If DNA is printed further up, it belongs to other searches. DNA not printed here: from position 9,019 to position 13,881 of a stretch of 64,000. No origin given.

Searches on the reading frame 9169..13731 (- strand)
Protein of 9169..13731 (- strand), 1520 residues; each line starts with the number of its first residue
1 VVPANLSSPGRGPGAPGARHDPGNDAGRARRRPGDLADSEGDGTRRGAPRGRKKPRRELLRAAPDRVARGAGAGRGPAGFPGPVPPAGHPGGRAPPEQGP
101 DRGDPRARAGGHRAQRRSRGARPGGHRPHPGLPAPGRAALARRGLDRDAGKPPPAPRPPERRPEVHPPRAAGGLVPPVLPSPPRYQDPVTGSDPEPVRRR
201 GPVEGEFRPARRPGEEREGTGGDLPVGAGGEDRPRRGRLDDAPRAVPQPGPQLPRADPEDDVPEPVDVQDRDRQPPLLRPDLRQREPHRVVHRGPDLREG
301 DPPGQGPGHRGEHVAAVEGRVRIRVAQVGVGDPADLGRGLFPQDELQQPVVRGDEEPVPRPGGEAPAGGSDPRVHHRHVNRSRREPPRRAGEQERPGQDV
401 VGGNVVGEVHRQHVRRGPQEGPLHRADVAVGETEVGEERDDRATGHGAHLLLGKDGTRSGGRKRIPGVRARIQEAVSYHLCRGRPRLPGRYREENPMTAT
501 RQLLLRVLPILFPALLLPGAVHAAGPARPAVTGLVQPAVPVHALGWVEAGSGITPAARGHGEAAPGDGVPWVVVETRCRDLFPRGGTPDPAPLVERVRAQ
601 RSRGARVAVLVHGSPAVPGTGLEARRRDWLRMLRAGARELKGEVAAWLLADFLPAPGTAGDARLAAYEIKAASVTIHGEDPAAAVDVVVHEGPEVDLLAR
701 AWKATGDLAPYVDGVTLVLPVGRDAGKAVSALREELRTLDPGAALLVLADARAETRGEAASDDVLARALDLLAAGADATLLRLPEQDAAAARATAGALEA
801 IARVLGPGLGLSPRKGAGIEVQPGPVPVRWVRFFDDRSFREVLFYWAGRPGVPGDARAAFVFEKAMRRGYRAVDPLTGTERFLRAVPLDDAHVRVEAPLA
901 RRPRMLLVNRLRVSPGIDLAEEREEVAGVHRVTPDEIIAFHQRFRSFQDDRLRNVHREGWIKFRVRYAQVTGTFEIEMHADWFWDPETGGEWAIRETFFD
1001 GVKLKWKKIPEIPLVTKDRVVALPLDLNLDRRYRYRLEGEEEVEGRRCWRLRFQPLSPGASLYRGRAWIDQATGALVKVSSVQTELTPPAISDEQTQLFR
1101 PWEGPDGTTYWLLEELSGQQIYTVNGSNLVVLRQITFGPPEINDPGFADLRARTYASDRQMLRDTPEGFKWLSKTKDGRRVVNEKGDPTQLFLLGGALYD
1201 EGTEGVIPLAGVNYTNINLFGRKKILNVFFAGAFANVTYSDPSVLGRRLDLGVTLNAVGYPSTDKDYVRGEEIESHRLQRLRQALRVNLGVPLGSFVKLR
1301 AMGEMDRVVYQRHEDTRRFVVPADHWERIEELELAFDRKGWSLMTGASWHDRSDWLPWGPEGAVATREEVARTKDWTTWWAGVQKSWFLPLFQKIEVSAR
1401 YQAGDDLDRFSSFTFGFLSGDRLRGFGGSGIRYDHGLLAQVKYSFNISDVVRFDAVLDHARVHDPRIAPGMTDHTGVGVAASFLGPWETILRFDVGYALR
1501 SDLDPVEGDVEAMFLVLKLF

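Call 9: search_protein_families(library=pfam, proteins=[window:9169-13731:-], max_evalue=0.01)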
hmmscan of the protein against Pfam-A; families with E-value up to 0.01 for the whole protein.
window:9169-13731:- (1520 aa): 2 families
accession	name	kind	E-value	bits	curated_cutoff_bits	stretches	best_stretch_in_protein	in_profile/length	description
PF17131.11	LolA_like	-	0.00014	22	30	1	1029-1082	67-121/184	Outer membrane lipoprotein-sorting protein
PF03888.20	MucB_RseB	-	0.0058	16.7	22.3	0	1028-1082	96-148/178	MucB/RseB N-terminal domain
